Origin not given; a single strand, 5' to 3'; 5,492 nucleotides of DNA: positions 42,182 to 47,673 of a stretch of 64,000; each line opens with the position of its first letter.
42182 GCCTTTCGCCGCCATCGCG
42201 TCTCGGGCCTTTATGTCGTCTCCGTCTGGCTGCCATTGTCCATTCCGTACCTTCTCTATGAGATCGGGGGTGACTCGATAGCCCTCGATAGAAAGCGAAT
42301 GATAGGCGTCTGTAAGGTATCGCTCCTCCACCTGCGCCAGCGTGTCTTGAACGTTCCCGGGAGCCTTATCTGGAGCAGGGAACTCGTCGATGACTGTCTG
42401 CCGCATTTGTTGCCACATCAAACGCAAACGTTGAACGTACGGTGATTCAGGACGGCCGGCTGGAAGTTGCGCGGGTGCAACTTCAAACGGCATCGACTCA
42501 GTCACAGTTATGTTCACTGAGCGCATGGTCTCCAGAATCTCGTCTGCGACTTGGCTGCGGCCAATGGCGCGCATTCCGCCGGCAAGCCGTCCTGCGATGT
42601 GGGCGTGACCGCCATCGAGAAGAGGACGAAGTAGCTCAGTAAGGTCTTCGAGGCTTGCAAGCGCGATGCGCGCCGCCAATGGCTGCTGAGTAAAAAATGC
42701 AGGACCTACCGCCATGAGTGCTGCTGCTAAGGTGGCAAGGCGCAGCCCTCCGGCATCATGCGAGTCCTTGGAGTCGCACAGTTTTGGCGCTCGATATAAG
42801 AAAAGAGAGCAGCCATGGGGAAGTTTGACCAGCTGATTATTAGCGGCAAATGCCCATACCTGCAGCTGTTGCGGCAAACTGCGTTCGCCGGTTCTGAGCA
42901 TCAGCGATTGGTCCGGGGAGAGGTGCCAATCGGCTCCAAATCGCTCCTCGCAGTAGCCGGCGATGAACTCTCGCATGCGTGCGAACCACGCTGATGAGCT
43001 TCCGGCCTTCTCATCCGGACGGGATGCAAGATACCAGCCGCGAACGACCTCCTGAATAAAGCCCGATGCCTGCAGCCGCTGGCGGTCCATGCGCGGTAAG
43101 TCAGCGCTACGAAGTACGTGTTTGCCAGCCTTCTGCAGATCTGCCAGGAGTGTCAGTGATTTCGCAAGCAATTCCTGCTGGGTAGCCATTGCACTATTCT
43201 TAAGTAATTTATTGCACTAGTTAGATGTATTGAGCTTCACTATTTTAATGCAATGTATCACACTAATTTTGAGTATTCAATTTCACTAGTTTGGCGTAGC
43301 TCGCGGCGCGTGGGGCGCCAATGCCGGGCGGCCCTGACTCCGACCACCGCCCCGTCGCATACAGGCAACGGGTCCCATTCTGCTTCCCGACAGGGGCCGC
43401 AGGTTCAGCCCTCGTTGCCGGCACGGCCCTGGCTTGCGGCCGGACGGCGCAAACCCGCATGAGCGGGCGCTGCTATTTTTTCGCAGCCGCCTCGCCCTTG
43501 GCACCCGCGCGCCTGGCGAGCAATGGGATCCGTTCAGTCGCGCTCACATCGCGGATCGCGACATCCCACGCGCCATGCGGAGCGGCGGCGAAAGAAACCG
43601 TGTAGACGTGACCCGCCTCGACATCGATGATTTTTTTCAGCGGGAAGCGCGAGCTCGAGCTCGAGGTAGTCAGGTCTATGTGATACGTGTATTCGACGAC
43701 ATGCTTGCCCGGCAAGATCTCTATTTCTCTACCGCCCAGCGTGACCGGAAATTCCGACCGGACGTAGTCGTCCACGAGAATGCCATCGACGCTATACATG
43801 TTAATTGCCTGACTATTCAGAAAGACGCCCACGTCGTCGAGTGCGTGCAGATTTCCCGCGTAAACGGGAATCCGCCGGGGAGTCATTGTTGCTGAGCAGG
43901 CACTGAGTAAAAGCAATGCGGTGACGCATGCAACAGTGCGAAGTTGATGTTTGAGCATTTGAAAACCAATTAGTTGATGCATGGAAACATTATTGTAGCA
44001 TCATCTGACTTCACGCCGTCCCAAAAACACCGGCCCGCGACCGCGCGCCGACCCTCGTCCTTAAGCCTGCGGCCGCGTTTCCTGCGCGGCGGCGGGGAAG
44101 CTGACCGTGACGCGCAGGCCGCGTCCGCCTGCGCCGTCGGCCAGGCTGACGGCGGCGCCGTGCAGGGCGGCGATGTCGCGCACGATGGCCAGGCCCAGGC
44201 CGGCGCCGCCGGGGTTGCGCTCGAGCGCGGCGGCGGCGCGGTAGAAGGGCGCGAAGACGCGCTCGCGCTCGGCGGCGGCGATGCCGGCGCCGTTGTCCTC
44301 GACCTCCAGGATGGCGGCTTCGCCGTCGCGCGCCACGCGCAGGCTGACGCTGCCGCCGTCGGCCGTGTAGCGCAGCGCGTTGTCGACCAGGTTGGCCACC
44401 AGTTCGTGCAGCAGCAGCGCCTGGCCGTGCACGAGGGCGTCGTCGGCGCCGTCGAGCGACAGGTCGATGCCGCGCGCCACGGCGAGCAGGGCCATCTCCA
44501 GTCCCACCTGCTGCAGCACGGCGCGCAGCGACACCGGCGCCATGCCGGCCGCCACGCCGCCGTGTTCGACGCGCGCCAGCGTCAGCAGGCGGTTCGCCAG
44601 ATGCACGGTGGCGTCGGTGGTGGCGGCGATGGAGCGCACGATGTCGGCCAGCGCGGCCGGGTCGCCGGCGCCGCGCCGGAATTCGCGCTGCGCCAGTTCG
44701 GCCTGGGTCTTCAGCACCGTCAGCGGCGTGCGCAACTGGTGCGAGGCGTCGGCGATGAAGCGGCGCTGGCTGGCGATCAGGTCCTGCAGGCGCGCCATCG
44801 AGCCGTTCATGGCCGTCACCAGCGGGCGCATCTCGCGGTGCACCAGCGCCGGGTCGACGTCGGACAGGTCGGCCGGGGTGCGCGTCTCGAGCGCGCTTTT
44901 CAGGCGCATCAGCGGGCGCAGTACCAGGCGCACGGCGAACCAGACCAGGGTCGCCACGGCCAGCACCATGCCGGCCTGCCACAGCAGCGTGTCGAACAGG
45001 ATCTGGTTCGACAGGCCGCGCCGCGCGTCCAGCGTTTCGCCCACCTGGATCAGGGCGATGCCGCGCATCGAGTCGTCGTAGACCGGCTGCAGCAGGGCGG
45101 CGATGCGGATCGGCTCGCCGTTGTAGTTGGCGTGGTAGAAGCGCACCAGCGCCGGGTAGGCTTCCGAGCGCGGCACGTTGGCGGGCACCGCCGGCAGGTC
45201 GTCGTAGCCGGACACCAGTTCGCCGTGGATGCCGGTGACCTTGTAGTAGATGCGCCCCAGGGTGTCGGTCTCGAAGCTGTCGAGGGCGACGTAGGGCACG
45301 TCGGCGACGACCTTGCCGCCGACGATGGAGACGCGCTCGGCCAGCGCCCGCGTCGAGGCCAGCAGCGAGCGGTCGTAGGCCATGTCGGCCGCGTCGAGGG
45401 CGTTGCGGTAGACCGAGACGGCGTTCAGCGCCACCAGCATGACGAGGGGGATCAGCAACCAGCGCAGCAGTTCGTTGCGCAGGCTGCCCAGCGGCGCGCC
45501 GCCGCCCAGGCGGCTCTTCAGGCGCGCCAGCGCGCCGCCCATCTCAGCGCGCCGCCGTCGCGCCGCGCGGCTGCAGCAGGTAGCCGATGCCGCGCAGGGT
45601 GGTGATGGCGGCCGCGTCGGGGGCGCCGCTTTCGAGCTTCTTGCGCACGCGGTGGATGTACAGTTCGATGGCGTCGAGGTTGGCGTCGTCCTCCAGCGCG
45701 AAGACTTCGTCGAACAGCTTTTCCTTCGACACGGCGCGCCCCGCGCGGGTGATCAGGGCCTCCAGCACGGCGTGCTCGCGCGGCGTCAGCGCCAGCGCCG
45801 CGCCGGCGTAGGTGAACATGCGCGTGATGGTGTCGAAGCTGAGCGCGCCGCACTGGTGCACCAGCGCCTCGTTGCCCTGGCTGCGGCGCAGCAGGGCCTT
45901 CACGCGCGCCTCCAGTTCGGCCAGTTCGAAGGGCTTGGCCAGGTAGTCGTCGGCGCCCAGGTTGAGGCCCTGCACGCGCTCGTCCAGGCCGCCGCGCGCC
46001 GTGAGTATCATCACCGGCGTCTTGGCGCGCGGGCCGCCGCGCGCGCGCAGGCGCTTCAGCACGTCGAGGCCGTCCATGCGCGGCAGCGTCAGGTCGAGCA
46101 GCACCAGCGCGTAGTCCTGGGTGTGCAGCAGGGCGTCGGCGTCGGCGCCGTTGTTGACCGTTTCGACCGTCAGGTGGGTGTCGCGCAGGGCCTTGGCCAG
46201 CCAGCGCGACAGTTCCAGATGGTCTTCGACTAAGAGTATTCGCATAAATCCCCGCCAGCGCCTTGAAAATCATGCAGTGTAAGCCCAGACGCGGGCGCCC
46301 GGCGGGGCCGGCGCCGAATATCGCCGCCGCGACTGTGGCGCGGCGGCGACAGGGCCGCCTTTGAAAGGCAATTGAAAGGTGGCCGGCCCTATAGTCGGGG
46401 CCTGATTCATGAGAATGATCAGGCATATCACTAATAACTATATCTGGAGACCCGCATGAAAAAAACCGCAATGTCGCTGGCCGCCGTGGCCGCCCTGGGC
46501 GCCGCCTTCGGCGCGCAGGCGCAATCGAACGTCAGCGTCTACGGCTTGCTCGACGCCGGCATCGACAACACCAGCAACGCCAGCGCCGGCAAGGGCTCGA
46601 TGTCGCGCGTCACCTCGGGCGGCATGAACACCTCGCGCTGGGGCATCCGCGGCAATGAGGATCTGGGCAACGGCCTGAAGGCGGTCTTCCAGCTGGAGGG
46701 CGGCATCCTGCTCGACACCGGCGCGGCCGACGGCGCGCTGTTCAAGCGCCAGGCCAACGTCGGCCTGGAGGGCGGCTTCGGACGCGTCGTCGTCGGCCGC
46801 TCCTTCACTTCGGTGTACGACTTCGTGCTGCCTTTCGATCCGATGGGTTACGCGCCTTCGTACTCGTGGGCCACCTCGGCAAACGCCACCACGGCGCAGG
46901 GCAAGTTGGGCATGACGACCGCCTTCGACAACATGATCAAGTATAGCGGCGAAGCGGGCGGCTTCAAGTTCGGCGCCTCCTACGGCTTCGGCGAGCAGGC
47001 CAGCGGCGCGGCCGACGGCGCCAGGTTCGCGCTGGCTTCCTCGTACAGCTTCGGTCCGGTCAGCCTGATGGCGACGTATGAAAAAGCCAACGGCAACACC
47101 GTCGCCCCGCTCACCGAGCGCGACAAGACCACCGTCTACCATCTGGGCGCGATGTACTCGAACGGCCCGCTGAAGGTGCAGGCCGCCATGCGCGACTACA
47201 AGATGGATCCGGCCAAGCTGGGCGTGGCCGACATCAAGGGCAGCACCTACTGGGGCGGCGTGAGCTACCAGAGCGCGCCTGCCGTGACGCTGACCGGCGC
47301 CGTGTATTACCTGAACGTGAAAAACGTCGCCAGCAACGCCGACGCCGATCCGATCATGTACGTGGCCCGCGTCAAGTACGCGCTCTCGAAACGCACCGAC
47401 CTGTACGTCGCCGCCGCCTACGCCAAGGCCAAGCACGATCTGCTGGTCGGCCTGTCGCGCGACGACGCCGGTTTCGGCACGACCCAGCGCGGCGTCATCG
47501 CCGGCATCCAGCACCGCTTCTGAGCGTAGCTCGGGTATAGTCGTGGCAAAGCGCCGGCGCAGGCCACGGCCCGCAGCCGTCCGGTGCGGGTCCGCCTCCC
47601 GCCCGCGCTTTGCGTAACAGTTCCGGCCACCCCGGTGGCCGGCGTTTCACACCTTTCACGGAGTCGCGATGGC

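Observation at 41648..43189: Single-chain Fic protein that appears fused to an AbiEi-type antitoxin/wHTH domain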

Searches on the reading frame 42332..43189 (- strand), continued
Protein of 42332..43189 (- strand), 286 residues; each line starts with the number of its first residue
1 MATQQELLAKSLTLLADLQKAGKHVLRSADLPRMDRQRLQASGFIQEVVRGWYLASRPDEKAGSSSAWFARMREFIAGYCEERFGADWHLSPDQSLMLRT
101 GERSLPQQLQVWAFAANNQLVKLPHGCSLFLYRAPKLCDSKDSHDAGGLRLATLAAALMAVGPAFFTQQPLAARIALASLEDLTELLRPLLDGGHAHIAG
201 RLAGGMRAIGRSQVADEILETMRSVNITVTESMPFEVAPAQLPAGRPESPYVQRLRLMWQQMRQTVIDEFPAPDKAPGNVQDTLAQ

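Call 86: fold_search(model_id=the predicted structure, library=viral)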
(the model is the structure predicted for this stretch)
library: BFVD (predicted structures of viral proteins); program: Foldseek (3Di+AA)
matches with E <= 10: 211; with E <= 0.001: 0
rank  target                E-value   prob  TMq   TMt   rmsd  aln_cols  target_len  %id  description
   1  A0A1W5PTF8            1.3e-01  0.41  0.16  0.21  15.5       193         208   10  (no name in the UniProt tables at hand)
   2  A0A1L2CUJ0            3.0e-01  0.12  0.17  0.20  17.4       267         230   10  Nucleotidyltransferase [Pectobacterium phage vB_PcaM_CBB]
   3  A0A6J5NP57            4.9e-01  0.21  0.16  0.26  10.9       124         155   17  Uncharacterized protein [uncultured Caudovirales phage]
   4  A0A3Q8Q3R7            5.2e-01  0.97  0.17  0.63   3.2        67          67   16  Uncharacterized protein [Sulfolobales Beppu filamentous virus 2]
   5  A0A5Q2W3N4            5.8e-01  0.30  0.14  0.27   9.1        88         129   19  (no name in the UniProt tables at hand)
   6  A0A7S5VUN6            6.1e-01  0.33  0.16  0.32  11.9       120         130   18  (no name in the UniProt tables at hand)
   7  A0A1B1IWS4            6.5e-01  0.03  0.11  0.11  19.7       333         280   10  (no name in the UniProt tables at hand)
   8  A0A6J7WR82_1          6.8e-01  0.08  0.18  0.06  14.2       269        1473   14  Large polyvalent protein associated domain-containing protein [uncultured Caudovirales phage]
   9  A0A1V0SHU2            6.8e-01  0.07  0.17  0.21  17.1       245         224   11  Putative nucleotidyltransferase [Klosneuvirus KNV1]
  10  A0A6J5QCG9            1.0e+00  0.14  0.14  0.23  13.2       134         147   11  DUF4192 family protein [uncultured Caudovirales phage]
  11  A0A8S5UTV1            1.0e+00  0.04  0.16  0.15  27.7       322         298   10  Replication initiation and membrane attachment [Myoviridae sp. ctvxP16]
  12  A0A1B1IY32            1.1e+00  0.75  0.17  0.37   3.4        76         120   18  Uncharacterized protein [Phage MedPE-SWcel-C56]
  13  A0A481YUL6            1.2e+00  0.30  0.16  0.49   6.1        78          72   17  Tetratricopeptide repeat protein [Marseillevirus LCMAC102]
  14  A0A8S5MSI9            1.3e+00  0.33  0.15  0.46   6.3        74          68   19  Uncharacterized protein [Siphoviridae sp. ctouo22]
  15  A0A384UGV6            1.3e+00  0.08  0.17  0.17  11.8       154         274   13  (no name in the UniProt tables at hand)
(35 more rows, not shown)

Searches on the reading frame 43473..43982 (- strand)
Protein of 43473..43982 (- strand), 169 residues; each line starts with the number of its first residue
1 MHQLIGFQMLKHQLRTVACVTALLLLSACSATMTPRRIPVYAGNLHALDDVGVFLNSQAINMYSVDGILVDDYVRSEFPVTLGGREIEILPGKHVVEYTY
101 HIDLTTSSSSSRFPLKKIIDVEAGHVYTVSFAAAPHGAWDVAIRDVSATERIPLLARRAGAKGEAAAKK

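Call 7: search_protein_families(library=padloc, proteins=[window:43473-43982:-], max_evalue=1)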
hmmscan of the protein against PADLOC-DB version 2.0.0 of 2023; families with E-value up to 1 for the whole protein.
window:43473-43982:- (169 aa): 0 families

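Call 8: search_protein_families(library=phrogs, proteins=[window:43473-43982:-], max_evalue=1)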
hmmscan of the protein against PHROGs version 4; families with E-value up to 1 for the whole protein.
window:43473-43982:- (169 aa): 3 families
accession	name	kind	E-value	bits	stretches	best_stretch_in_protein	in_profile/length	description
phrog_29387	-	unknown function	0.032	15.2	1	86-130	9-52/80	-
phrog_28438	-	unknown function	0.17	12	1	50-147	40-137/289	-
phrog_456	-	lysis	0.22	12.2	1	7-38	4-33/102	Rz-like spanin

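Call 63: search_protein_families(library=pfam, proteins=[window:43473-43982:-], max_evalue=0.001)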
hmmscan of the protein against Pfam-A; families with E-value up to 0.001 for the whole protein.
window:43473-43982:- (169 aa): 0 families

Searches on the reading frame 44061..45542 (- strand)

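Call 63: search_protein_families(library=pfam, proteins=[window:44061-45542:-], max_evalue=0.001)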
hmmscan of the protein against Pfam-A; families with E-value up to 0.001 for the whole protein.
window:44061-45542:- (493 aa): 4 families
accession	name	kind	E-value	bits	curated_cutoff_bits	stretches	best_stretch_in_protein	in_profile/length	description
PF08521.16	2CSK_N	-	1.1e-44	152.3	23.2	1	33-181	1-140/140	Two-component sensor kinase N-terminal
PF02518.31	HATPase_c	-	1.4e-24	87.1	26.4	1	375-484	3-109/111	Histidine kinase-, DNA gyrase B-, and HSP90-like ATPase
PF00512.31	HisKA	-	2e-13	50.6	26.9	1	259-328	2-66/66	His Kinase A (phospho-acceptor) domain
PF13581.12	HATPase_c_2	-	0.00014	22.3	27.4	1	364-458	22-109/127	Histidine kinase-like ATPase domain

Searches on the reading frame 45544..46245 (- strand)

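Call 63: search_protein_families(library=pfam, proteins=[window:45544-46245:-], max_evalue=0.001)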
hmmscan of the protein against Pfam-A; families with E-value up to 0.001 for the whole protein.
window:45544-46245:- (233 aa): 2 families
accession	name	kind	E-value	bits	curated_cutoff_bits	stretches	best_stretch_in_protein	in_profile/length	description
PF00072.30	Response_reg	-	5.8e-27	94.5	30.2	1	3-116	1-111/111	Response regulator receiver domain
PF00486.34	Trans_reg_C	-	3.6e-19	69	26.2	1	150-224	3-77/77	Transcriptional regulatory protein, C terminal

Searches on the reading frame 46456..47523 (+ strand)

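Call 63: search_protein_families(library=pfam, proteins=[window:46456-47523:+], max_evalue=0.001)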
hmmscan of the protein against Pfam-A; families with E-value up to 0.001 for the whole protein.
window:46456-47523:+ (355 aa): 2 families
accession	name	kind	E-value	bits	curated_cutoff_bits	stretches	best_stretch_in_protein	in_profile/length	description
PF13609.12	Porin_4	-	8.5e-52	177.3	27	1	10-327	2-309/310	Gram-negative porin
PF00267.27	Porin_1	-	3.7e-14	53.4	23.7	1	53-337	24-327/337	Gram-negative porin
